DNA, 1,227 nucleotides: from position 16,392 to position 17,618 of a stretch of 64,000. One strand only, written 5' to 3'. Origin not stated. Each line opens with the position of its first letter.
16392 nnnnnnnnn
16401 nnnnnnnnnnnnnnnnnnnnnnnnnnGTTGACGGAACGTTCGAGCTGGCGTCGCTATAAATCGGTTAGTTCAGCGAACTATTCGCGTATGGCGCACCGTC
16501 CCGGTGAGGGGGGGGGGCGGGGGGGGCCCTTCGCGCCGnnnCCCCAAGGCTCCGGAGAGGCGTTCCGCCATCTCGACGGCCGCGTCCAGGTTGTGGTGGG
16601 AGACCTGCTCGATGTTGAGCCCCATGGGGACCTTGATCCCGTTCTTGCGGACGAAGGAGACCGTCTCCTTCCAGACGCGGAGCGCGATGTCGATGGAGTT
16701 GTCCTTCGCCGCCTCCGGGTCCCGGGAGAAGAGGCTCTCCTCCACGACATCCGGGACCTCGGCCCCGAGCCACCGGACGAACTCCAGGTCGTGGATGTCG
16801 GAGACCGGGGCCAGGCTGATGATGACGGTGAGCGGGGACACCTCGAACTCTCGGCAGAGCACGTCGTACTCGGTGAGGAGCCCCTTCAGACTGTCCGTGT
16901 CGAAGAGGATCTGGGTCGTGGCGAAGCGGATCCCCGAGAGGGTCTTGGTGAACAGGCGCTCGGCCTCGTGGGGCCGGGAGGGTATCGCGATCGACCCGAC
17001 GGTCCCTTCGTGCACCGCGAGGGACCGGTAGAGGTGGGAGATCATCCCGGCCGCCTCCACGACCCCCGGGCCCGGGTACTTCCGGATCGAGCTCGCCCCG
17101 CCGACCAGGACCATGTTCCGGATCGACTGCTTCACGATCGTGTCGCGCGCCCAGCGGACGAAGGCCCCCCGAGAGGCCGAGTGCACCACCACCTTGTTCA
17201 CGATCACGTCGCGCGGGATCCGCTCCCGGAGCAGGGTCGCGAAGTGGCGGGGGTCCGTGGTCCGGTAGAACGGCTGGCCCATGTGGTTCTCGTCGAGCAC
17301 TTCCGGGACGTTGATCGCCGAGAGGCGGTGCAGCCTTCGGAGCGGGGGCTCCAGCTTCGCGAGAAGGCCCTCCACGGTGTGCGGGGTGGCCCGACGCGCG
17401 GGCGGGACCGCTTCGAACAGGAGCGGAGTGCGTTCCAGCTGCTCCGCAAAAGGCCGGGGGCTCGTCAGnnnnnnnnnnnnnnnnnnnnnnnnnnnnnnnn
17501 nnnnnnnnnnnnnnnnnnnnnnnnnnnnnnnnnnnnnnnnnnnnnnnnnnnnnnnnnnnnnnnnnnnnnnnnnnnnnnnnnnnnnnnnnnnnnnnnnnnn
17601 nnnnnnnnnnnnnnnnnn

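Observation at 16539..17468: Mycobacterial-type flavin-independent MTHFR homolog in an archaeon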

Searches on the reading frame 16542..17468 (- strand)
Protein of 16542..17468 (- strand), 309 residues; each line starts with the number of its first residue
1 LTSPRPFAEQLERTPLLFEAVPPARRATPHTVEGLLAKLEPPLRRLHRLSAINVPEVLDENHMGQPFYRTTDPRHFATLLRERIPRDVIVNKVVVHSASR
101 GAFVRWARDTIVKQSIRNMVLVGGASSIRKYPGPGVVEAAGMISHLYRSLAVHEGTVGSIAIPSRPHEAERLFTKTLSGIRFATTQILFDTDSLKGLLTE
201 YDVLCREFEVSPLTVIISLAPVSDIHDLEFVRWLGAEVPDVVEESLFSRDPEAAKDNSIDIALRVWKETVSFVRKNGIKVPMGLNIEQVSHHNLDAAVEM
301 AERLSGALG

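Call 5: search_protein_families(library=pfam, proteins=[window:16542-17468:-], max_evalue=10)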
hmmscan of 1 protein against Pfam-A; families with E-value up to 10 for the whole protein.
window:16542-17468:- (309 aa): 2 families
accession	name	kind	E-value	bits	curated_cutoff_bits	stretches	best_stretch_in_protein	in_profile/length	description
PF02219.23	MTHFR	-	0.00012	21.9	24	1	168-269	161-260/287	Methylenetetrahydrofolate reductase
PF19345.5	MTHFR_2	-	0.00074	19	27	1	110-234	102-217/295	Mycobacterial methylenetetrahydrofolate reductase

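Call 6: search_protein_families(library=ncbifam, proteins=[window:16542-17468:-], max_evalue=10)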
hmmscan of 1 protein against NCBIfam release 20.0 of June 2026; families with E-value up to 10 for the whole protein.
window:16542-17468:- (309 aa): 1 family
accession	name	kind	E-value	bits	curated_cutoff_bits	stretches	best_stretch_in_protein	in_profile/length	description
NF006396.0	PRK08645.1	equivalog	0.0039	15.3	453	1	167-274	478-581/611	bifunctional homocysteine S-methyltransferase/methylenetetrahydrofolate reductase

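Call 7: search_solved_structures(query=window:16542-17468:-, max_evalue=10, show_alignments=3)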
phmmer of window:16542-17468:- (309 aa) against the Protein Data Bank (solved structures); distinct sequences matched with E-value up to 10: 2.
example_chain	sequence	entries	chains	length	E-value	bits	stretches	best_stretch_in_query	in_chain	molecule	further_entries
3ijd_A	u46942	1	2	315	1.1e-12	51.4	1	155-299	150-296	uncharacterized protein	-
7wmw_A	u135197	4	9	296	0.035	16.9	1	104-202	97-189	Methylenetetrahydrofolate reductase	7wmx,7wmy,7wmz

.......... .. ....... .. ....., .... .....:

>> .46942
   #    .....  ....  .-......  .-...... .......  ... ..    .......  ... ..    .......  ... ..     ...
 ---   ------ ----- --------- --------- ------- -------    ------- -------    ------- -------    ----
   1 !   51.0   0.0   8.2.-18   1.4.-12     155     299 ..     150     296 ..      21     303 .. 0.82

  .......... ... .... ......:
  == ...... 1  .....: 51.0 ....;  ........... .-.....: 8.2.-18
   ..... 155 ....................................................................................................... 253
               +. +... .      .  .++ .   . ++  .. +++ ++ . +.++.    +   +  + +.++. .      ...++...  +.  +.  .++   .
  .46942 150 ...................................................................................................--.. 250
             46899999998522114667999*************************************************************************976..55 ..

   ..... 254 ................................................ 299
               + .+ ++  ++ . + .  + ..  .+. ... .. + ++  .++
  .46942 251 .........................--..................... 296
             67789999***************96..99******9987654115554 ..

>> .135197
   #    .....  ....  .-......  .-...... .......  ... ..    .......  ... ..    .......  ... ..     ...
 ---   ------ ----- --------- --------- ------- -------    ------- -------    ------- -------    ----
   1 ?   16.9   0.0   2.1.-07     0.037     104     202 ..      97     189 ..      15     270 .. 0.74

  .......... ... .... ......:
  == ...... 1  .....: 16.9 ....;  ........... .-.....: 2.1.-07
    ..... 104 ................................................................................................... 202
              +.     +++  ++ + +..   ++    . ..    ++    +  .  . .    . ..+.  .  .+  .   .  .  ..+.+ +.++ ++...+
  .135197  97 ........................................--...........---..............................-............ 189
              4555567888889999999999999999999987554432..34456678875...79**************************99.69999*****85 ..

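Call 8: find_homologous_proteins(query=window:16542-17468:-)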
Query window:16542-17468:- (309 aa): 90 proteins with E <= 0.001 among 3348 candidates.
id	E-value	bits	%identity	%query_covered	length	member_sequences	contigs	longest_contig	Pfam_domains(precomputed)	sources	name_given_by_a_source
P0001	1.1e-177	608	99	90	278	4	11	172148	-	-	-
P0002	3.3e-165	567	81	100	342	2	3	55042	PF02219.24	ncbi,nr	ncbi:MAG: methylenetetrahydrofolate reductase [Euryarchaeota archaeon]|nr:methylenetetrahydrofolate 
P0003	1.3e-163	562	82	98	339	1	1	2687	PF02219.24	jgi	jgi:hypothetical protein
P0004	1.2e-162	559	81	99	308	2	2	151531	PF02219.24,PF19345.6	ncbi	-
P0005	1.4e-155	535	80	100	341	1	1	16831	PF02219.24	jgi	jgi:hypothetical protein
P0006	1.1e-135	470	80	84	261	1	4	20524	-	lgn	-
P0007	1.4e-125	437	67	95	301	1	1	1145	PF02219.24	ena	-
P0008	1.2e-120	421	64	97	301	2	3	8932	PF02219.24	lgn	-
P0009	6.2e-112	392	59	97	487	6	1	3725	-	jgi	jgi:5,10-methylenetetrahydrofolate reductase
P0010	6.3e-108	379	59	93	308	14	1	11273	-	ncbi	-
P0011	5.9e-107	376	59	97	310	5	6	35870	-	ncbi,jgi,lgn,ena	jgi:hypothetical protein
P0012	2.2e-104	367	54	95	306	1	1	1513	-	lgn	-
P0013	4.5e-103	363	64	82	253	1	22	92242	PF02219.24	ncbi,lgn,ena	-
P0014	4.2e-97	343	51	96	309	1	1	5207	-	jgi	jgi:hypothetical protein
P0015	7.2e-97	343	51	97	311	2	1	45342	-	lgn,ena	-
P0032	3.8e-69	252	42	98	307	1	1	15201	PF02219.24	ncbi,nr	ncbi:MAG: methylenetetrahydrofolate reductase [Thermoplasmata archaeon]|nr:methylenetetrahydrofolate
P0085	1.0e-39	155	37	94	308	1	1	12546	-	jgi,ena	-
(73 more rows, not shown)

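Call 22: predict_structure(alignment_id=A2)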
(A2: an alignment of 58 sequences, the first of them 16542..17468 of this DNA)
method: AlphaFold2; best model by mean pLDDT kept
length: 309 residues; sequences in the alignment: 58
mean_pLDDT: 96.0   pTM: 0.93
mean pLDDT of the five models: 96.0, 96.0, 95.4, 95.3, 95.2
residues with pLDDT >= 90: 287; 70-90: 21; 50-70: 1; < 50: 0
segments of 3 or more residues with pLDDT < 50: none
pLDDT, mean of each block of 10 residues (from residue 1): 87 97 97 98 96 96 90 98 97 97 98 98 87 97 98 96 97 98 98 98 99 99 95 93 93 95 98 98 97 96 94
secondary structure, 60 per line:
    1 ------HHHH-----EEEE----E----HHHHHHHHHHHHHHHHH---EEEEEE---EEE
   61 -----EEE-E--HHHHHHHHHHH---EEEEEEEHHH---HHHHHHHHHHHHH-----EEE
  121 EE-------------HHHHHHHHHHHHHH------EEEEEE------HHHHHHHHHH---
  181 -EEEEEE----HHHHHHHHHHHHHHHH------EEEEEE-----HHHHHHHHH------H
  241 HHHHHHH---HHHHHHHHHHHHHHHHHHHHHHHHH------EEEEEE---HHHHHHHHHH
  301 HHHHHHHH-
elements in order: H7-10 E16-19 H29-45 E49-54 E58-60 E66-68 H73-83 E87-93 H100-112 E118-122 H136-149 E156-161 H168-177 E182-187 H192-207 E214-219 H225-233 H240-247 H251-275 E282-287 H291-308

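Call 24: fold_search(model_id=the predicted structure, library=pdb)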
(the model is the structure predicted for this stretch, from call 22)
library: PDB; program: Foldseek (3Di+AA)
matches with E <= 10: 1848; with E <= 0.001: 422
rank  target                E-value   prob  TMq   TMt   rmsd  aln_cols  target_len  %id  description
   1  3ijd_A                1.1e-17  1.00  0.78  0.84   3.5       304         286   18  Uncharacterized protein Cthe_2304 from Clostridium thermocellum binds two copies of 5-methyl-5,6,7,8-tetrahydrofolic a (released 2009-09-01)
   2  3ijd_B                5.6e-17  1.00  0.77  0.84   3.5       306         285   20  Uncharacterized protein Cthe_2304 from Clostridium thermocellum binds two copies of 5-methyl-5,6,7,8-tetrahydrofolic a (released 2009-09-01)
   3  7wmx                  1.1e-15  1.00  0.70  0.73   4.4       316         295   19  Crystal structure of methylenetetrahydrofolate reductase MSMEG_6649 from Mycobacterium smegmatis with 5,10-methylenetetr (released 2023-01-25)
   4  7wmz_C                1.7e-15  1.00  0.70  0.73   4.3       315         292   20  Crystal structure of methylenetetrahydrofolate reductase MSMEG_6649 from Mycobacterium smegmatis with NADH (released 2023-01-25)
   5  7wmz_B                2.3e-15  1.00  0.68  0.72   4.3       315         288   19  Crystal structure of methylenetetrahydrofolate reductase MSMEG_6649 from Mycobacterium smegmatis with NADH (released 2023-01-25)
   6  7wmz_E                7.0e-15  1.00  0.70  0.74   4.3       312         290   19  Crystal structure of methylenetetrahydrofolate reductase MSMEG_6649 from Mycobacterium smegmatis with NADH (released 2023-01-25)
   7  7wmz_A                7.0e-15  1.00  0.70  0.74   4.2       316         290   19  Crystal structure of methylenetetrahydrofolate reductase MSMEG_6649 from Mycobacterium smegmatis with NADH (released 2023-01-25)
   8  8qpj_B                7.4e-15  1.00  0.70  0.73   4.8       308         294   18  FAD-independent Methylene-Tetrahydrofolate Reductase Mutant E9Q from Mycobacterium hassiacum (released 2024-05-29)
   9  7wmz_D                1.2e-14  1.00  0.70  0.74   4.2       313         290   18  Crystal structure of methylenetetrahydrofolate reductase MSMEG_6649 from Mycobacterium smegmatis with NADH (released 2023-01-25)
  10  8qpj_A                1.9e-14  1.00  0.68  0.72   4.8       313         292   19  FAD-independent Methylene-Tetrahydrofolate Reductase Mutant E9Q from Mycobacterium hassiacum (released 2024-05-29)
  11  8bgr                  2.2e-14  1.00  0.70  0.74   4.7       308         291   18  FAD-independent Methylene-Tetrahydrofolate Reductase from Mycobacterium hassiacum (released 2023-05-10)
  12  1v93                  1.1e-13  1.00  0.69  0.72   4.5       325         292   18  5,10-Methylenetetrahydrofolate Reductase from Thermus thermophilus HB8 (released 2004-02-03)
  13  8eac_B                1.3e-13  1.00  0.68  0.74   4.1       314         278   17  Thermus thermophilus methylenetetrahydrofolate reductase (released 2023-01-18)
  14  8eac_A                2.5e-13  1.00  0.66  0.70   5.5       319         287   18  Thermus thermophilus methylenetetrahydrofolate reductase (released 2023-01-18)
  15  3apy_A                3.6e-13  1.00  0.67  0.70   4.7       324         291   21  Properties and crystal structure of methylenetetrahydrofolate reductase from Thermus thermophilus HB8 (released 2011-09-14)
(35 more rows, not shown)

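Call 26: search_protein_representatives(alignment_id=A2)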
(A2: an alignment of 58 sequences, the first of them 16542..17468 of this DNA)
Query: 58 sequences, 307 profile positions. Proteins with E-value up to 0.001 (for the whole library): 784; up to 1e-10: 543; up to 1e-30: 238. The best 150 are listed.
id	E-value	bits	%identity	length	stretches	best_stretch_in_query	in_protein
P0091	1.1e-123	428.6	-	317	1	4-305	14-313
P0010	2.5e-121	420.9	-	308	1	4-303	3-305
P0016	1.4e-120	418.4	-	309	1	3-302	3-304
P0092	2.9e-116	404.3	-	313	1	1-305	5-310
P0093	6.2e-113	393.3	-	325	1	5-304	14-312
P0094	3.8e-108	377.6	-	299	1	3-301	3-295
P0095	3.2e-98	345.0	-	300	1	3-301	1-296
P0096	5.8e-97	340.8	-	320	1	3-304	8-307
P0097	3.0e-95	335.2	-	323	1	3-305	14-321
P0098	9.7e-92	323.7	-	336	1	3-304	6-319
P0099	1.4e-89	316.7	-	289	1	10-299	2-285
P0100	3.1e-89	315.5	-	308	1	12-304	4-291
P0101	4.7e-89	314.9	-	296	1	10-303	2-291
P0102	6.9e-89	314.3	-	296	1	9-301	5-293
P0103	3.6e-88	312.0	-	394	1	2-232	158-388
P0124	2.3e-76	273.2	-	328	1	8-304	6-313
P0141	1.5e-68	247.5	-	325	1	3-304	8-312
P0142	3.0e-68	246.5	-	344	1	11-303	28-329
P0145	1.9e-67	243.9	-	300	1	15-303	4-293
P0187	4.0e-56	206.7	-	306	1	14-244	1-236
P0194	2.6e-55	204.1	-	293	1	14-300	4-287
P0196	6.4e-55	202.8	-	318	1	14-301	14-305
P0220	2.7e-48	181.0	-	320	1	12-301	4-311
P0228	3.6e-47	177.3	-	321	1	11-303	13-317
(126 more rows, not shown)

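Call 27: search_solved_structures(query=A2, max_evalue=10, show_alignments=5)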
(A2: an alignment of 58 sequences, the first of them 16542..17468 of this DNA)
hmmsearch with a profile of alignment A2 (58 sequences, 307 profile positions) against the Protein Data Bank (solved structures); distinct sequences matched with E-value up to 10: 8.
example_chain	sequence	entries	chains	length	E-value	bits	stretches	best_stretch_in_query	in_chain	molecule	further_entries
3ijd_A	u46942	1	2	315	9.7e-30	106.9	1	14-300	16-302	uncharacterized protein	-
7wmw_A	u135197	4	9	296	1.1e-09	41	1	14-275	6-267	Methylenetetrahydrofolate reductase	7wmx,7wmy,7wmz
8bgr_A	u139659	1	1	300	5.4e-08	35.5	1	13-233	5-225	Methylenetetrahydrofolate reductase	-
8qpj_A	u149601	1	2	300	2.1e-07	33.5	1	14-233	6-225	Methylenetetrahydrofolate reductase (NAD(P)H)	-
6fcx_A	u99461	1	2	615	0.24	13.6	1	165-263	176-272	Methylenetetrahydrofolate reductase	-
8qa4_A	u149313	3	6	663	0.27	13.4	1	165-263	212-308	Methylenetetrahydrofolate reductase (NADPH)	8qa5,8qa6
1v93_A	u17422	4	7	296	1.5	11.1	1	148-198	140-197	5,10-Methylenetetrahydrofolate reductase | Methylenetetrahydrofolate reductase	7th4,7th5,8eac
3apt_A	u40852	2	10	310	1.6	10.9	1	148-197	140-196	Methylenetetrahydrofolate reductase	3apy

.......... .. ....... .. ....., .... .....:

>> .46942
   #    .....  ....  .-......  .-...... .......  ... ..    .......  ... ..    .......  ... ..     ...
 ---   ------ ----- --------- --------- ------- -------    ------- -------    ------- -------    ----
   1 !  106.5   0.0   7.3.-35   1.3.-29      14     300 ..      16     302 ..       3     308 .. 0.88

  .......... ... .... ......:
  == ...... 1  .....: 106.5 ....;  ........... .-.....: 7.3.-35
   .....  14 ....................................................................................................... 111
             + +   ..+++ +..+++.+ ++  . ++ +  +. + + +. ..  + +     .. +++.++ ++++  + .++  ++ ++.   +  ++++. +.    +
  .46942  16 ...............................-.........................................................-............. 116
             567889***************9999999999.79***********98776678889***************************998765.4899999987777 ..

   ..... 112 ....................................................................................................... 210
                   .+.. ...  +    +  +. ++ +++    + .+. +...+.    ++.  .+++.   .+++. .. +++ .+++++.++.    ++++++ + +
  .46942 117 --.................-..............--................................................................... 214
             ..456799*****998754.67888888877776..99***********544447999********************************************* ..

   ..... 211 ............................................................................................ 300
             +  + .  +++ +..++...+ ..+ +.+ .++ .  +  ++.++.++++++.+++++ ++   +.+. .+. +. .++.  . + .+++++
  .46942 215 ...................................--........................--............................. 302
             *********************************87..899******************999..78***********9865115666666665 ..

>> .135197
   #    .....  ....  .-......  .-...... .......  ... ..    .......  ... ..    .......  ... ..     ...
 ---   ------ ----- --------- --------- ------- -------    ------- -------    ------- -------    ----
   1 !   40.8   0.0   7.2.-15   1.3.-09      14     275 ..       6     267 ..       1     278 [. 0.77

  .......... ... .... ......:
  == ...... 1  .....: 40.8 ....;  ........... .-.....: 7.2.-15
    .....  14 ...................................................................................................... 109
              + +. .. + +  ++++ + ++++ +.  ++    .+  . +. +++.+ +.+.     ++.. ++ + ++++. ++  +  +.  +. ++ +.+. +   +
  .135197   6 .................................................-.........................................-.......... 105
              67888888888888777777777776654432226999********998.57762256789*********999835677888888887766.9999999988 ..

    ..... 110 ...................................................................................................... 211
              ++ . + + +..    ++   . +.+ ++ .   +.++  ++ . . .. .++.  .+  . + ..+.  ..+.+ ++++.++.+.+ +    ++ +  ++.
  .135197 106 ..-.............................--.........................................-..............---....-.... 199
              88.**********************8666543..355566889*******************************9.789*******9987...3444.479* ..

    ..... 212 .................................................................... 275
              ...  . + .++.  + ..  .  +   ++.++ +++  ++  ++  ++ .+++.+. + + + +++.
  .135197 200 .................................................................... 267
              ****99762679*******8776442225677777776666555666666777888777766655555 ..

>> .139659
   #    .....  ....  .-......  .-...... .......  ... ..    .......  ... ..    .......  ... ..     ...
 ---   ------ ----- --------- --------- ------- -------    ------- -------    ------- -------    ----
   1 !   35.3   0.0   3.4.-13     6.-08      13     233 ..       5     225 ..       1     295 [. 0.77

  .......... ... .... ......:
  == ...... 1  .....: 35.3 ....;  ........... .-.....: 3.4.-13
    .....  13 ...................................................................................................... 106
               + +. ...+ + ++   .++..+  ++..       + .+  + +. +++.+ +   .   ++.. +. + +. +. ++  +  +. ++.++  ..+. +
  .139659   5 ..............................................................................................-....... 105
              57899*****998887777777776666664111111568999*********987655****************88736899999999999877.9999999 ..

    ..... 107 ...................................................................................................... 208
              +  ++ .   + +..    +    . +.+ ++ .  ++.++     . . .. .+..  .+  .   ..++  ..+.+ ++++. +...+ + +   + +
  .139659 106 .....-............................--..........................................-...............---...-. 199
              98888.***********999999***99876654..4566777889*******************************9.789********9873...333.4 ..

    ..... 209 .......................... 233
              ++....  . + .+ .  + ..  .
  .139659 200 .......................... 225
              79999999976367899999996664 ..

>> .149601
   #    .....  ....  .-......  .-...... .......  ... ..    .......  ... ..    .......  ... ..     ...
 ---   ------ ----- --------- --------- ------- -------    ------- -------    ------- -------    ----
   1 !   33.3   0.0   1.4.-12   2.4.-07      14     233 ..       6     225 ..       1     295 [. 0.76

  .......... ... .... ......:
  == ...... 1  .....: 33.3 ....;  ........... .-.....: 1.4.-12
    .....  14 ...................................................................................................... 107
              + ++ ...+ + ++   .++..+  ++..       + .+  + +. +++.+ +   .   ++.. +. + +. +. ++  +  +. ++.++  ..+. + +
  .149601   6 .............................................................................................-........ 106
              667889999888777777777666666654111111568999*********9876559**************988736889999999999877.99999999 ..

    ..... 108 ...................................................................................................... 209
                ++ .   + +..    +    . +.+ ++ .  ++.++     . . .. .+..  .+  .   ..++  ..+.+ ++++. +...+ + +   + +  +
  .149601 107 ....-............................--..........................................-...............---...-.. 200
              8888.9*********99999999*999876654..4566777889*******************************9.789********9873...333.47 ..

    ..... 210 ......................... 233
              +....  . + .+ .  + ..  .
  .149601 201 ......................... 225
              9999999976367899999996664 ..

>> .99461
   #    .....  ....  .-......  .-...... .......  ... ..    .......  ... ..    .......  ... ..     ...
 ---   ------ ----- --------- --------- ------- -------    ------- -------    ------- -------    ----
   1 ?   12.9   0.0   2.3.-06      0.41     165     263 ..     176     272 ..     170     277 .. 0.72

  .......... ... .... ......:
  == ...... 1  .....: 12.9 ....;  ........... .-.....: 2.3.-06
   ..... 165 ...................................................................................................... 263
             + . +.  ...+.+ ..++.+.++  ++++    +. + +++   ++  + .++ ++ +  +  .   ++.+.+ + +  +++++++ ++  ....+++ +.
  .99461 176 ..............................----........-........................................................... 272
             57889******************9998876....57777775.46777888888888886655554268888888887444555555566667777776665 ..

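Call 28: find_related_loci(query=A2, collection=genome_contigs, flank=8000)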
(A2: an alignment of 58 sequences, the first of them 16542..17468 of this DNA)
Query A2 (309 aa) in genome_contigs; peptide patterns used: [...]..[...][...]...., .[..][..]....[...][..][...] (x = any residue, [..] = any of these).
301 stretches matched a pattern; 252 encode a relative of the query (tblastn E <= 1e-3); the best 80 are kept; 80 distinct loci.
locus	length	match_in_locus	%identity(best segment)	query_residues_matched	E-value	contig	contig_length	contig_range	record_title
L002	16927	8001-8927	100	1-309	0e+0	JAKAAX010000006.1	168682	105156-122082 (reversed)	MAG: Thermoplasmata archaeon isolate WH2.bin11 NODE_53_length_168682_cov_4.349945, whole genome shotgun sequence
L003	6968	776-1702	99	1-309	0e+0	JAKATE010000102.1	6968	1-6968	MAG: Thermoplasmata archaeon isolate YP2.bin30 NODE_9865_length_6968_cov_1.776202, whole genome shotgun sequence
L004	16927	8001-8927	80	1-309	7e-169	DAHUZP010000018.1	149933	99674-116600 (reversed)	MAG TPA_asm: Thermoplasmata archaeon isolate clean282 k141_866091, whole genome shotgun sequence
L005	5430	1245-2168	81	1-308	7e-167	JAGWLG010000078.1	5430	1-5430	MAG: Thermoplasmata archaeon isolate REEB18 contig-150_20201, whole genome shotgun sequence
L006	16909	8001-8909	63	6-308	2e-124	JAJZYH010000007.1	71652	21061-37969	MAG: Thermoplasmata archaeon isolate TL1-5.bin18 NODE_304_length_71652_cov_34.622230, whole genome shotgun sequence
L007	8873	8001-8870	62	9-298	1e-112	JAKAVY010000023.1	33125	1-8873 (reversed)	MAG: Thermoplasmata archaeon isolate YP4.bin26 NODE_1819_length_33125_cov_2.568822, whole genome shotgun sequence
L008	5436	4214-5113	59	9-308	3e-112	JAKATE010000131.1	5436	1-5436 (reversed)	MAG: Thermoplasmata archaeon isolate YP2.bin30 NODE_14053_length_5436_cov_1.822942, whole genome shotgun sequence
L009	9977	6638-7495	59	9-294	7e-108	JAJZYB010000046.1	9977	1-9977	MAG: Thermoplasmata archaeon isolate TL1-5.bin109 NODE_9022_length_9977_cov_2.609746, whole genome shotgun sequence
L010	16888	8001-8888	50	9-305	3e-98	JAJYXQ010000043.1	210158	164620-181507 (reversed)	MAG: Thermoplasmata archaeon isolate FK3.bin56 NODE_57_length_210158_cov_2.463174, whole genome shotgun sequence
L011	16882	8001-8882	52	11-305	6e-98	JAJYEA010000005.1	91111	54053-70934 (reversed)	MAG: Thermoplasmata archaeon isolate DBS1-1.bin134 NODE_304_length_91111_cov_1.914765, whole genome shotgun sequence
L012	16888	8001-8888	51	9-305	5e-96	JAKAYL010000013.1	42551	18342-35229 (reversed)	MAG: Thermoplasmata archaeon isolate YS4.bin60 NODE_474_length_42551_cov_9.322553, whole genome shotgun sequence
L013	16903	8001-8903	43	1-305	7e-79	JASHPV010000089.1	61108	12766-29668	MAG: Thermoplasmata archaeon isolate JOPF058 JOPF_A143_contig_49999, whole genome shotgun sequence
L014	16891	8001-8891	43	5-305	1e-77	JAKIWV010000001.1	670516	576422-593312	MAG: Thermoplasmata archaeon isolate SubAcS15-31 SubAcS15-31_1, whole genome shotgun sequence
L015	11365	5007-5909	44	1-305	2e-77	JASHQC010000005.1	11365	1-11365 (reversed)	MAG: Thermoplasmata archaeon isolate JOPF065 JOPF_A102_contig_7902, whole genome shotgun sequence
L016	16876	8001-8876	46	5-300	2e-77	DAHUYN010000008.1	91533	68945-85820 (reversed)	MAG TPA_asm: Thermoplasmata archaeon isolate clean271 NODE_8_length_91533_cov_10.172892, whole genome shotgun sequence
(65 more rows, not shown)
